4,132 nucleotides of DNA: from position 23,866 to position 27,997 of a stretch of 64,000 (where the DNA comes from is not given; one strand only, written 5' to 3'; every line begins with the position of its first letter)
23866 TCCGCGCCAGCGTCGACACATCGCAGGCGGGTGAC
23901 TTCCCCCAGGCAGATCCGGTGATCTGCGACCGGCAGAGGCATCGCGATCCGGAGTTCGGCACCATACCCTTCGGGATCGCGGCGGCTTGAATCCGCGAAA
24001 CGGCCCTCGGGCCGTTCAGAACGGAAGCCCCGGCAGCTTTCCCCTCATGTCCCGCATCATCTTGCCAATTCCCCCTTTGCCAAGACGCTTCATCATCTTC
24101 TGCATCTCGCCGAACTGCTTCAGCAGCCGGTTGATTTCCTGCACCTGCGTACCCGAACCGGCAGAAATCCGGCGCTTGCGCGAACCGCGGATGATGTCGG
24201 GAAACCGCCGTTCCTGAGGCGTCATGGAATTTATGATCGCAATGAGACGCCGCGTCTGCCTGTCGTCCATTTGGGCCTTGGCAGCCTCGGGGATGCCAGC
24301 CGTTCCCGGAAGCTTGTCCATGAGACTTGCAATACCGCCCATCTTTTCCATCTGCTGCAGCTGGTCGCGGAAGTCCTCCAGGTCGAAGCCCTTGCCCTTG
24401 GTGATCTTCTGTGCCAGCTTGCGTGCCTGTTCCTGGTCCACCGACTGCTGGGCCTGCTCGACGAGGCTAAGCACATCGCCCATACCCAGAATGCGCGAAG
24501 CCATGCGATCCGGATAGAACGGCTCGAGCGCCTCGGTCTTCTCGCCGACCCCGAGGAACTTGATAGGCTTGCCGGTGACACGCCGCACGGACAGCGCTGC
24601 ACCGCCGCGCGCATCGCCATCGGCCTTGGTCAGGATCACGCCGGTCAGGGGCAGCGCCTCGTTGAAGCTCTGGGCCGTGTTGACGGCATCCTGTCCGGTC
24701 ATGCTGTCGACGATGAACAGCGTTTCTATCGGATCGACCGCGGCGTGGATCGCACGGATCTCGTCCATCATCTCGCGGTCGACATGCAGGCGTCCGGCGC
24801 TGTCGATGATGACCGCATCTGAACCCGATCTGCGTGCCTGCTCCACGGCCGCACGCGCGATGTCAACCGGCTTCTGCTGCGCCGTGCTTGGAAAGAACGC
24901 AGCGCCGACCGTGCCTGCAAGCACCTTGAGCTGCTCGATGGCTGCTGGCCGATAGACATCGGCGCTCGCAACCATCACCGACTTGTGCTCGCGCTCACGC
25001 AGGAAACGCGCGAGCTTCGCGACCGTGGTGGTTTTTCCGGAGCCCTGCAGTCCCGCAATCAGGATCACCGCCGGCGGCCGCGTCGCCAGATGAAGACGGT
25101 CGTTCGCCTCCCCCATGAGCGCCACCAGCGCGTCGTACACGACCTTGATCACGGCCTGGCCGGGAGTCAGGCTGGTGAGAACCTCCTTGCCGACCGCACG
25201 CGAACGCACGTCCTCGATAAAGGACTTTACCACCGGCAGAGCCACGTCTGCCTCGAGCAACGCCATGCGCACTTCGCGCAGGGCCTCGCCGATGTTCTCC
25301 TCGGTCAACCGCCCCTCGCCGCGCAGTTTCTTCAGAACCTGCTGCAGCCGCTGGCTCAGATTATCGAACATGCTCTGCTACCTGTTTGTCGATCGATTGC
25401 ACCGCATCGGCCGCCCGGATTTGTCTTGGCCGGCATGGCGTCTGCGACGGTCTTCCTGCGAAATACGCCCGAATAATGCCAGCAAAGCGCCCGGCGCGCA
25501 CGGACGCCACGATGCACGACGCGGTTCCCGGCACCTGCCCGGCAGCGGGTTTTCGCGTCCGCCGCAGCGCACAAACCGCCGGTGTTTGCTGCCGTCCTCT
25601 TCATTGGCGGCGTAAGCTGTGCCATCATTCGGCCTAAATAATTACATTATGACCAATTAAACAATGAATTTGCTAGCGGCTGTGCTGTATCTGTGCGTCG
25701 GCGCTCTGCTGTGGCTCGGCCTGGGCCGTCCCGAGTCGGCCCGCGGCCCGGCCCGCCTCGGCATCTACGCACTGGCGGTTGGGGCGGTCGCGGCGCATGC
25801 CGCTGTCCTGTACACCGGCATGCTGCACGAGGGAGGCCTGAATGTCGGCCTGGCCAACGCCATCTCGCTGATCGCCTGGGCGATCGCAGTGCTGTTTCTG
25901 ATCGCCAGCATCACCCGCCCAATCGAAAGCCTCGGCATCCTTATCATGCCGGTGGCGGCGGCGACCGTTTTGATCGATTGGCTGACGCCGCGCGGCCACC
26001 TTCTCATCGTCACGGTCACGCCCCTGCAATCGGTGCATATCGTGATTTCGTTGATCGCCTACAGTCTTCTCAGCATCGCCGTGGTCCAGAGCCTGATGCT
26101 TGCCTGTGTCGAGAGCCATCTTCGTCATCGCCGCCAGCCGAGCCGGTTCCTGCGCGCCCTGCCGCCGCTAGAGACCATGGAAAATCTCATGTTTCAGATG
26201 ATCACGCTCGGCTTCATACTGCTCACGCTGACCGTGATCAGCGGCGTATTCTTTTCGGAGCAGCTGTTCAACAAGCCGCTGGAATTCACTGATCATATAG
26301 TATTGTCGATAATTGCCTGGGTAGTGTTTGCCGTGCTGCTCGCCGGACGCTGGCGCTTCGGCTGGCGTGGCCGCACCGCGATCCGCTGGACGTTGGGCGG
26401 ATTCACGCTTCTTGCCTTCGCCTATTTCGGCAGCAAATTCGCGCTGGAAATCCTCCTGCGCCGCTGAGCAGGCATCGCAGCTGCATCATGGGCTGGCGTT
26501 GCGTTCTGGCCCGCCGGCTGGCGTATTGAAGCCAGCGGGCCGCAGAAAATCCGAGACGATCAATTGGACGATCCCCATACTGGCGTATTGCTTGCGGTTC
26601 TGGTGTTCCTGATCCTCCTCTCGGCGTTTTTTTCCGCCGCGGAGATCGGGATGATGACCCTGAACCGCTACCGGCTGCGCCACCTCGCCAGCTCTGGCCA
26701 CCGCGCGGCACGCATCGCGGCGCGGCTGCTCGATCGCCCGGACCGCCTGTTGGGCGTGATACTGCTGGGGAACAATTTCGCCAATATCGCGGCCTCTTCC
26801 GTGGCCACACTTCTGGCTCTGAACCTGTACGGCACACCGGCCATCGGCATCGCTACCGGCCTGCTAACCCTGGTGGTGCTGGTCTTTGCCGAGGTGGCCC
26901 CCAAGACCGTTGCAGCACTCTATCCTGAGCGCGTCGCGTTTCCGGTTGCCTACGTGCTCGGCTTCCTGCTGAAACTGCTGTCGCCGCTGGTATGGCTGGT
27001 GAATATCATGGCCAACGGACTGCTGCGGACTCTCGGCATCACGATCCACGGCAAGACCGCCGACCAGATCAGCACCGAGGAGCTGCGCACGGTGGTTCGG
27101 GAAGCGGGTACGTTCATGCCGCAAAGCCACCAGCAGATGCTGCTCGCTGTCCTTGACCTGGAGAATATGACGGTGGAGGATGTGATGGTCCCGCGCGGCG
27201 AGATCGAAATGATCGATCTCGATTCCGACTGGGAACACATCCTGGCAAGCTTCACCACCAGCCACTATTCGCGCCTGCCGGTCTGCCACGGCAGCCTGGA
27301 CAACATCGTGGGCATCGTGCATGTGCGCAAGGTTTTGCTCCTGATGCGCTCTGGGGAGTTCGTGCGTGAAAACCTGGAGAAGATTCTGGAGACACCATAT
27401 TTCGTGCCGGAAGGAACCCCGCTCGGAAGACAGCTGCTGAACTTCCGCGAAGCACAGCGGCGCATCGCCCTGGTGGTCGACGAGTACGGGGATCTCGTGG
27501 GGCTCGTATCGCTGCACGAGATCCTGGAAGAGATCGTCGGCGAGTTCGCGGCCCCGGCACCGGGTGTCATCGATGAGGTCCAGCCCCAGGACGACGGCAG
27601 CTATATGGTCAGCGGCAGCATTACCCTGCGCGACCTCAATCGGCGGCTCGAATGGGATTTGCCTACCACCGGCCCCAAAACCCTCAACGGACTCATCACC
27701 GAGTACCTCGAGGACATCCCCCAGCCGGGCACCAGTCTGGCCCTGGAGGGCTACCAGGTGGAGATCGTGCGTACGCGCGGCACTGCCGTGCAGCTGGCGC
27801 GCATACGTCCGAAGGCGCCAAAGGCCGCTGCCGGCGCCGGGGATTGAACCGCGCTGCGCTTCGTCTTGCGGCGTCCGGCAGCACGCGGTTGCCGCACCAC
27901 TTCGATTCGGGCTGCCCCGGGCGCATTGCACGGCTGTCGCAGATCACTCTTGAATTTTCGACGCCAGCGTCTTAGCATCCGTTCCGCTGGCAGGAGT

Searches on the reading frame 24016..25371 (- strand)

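Call 7: search_protein_families(library=pfam, proteins=[window:24016-25371:-])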
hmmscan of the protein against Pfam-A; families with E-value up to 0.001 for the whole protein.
window:24016-25371:- (451 aa): 10 families
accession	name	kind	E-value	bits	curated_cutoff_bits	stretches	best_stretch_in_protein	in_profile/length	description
PF00448.28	SRP54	-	1.9e-73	246.7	22.7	1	100-296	1-196/196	SRP54-type protein, GTPase domain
PF02978.25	SRP_SPB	-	4.2e-34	117.2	27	1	329-427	2-91/91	Signal peptide binding domain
PF02881.24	SRP54_N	-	1.5e-22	80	22.4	1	5-82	1-75/75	SRP54-type protein, helical bundle domain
PF13401.12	AAA_22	-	2.7e-07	31.4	27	1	101-212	6-113/130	AAA domain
PF01656.29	CbiA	-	1.1e-05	25.9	25.4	1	110-258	9-91/125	CobQ/CobB/MinD/ParA nucleotide binding domain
PF06414.18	Zeta_toxin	-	1.8e-05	24.7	22.3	1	97-147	13-61/199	Zeta toxin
PF13191.12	AAA_16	-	7.6e-05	23.7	32.6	1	99-182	24-109/167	AAA ATPase domain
PF00437.27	T2SSE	-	0.00022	20.5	24.9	1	89-187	131-215/370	Type II/IV secretion system protein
PF13604.12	AAA_30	-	0.0004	20.6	27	1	94-207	12-110/191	AAA domain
PF13671.12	AAA_33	-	0.00042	21.1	27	1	102-203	1-86/143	AAA domain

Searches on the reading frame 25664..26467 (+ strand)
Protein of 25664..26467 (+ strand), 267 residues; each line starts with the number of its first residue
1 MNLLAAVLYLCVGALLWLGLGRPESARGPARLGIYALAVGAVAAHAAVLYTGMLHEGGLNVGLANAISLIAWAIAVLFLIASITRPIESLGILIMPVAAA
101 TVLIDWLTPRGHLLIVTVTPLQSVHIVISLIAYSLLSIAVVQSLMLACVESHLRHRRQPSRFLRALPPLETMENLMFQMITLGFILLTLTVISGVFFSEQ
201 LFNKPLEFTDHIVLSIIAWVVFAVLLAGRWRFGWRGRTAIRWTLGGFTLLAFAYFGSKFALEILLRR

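Call 7: search_protein_families(library=pfam, proteins=[window:25664-26467:+])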
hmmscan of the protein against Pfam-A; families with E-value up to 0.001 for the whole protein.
window:25664-26467:+ (267 aa): 1 family
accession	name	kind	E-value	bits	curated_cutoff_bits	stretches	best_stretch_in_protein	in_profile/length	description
PF01578.25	Cytochrom_C_asm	-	1.2e-32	113.7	29.9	1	43-264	11-211/212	Cytochrome C assembly protein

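Call 77: search_protein_families(library=ncbifam, proteins=[window:25664-26467:+], max_evalue=0.001)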
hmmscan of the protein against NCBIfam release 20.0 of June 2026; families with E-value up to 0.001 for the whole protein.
window:25664-26467:+ (267 aa): 1 family
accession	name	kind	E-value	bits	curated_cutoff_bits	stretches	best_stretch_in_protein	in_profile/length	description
TIGR03144.1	cytochr_II_ccsB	equivalog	8.4e-18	65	187.6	1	65-259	30-243/252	c-type cytochrome biogenesis protein CcsB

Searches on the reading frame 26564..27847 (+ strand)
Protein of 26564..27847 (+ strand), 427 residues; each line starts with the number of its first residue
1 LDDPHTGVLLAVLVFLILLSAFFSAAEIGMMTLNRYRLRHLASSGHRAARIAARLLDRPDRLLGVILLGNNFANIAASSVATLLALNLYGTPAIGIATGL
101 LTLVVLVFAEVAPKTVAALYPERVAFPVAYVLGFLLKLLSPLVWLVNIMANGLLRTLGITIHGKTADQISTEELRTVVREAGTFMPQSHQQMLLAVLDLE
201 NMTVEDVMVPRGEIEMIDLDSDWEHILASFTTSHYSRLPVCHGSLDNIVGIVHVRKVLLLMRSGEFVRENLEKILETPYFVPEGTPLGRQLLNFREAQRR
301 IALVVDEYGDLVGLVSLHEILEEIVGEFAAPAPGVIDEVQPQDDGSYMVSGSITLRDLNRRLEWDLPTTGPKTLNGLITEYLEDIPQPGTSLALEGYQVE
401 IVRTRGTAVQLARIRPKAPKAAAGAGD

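Call 7: search_protein_families(library=pfam, proteins=[window:26564-27847:+])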
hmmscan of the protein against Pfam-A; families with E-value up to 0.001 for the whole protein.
window:26564-27847:+ (427 aa): 3 families
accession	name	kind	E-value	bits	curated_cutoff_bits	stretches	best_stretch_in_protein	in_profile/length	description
PF01595.25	CNNM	-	2.3e-52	177.8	28.4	1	12-181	2-171/181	Cyclin M transmembrane N-terminal domain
PF03471.22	CorC_HlyC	-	1.5e-18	67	27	1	341-416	2-79/81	Transporter associated domain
PF00571.33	CBS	-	2.2e-13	50.7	24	2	278-325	9-56/57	CBS domain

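Call 77: search_protein_families(library=ncbifam, proteins=[window:26564-27847:+], max_evalue=0.001)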
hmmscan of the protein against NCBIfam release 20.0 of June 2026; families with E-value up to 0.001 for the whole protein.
window:26564-27847:+ (427 aa): 5 families
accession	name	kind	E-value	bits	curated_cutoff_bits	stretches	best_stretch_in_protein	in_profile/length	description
NF008604.1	PRK11573.1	equivalog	3.1e-139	464.5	475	1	2-420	2-422/428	hypothetical protein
TIGR03520.1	GldE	subfamily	3.7e-58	197.5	376.05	1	14-402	2-393/408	gliding motility-associated protein GldE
NF052568.1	PolamExpPaeASal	equivalog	4e-55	187.3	500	1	11-402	6-410/424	polyamine export protein PaeA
NF011675.0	PRK15094.1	equivalog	4.9e-27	95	379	1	171-404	34-269/292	CNNM family magnesium/cobalt transport protein CorC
NF041630.1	CBS_CbpB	equivalog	7.4e-05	22.6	125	0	200-273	7-80/143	cyclic-di-AMP-binding protein CbpB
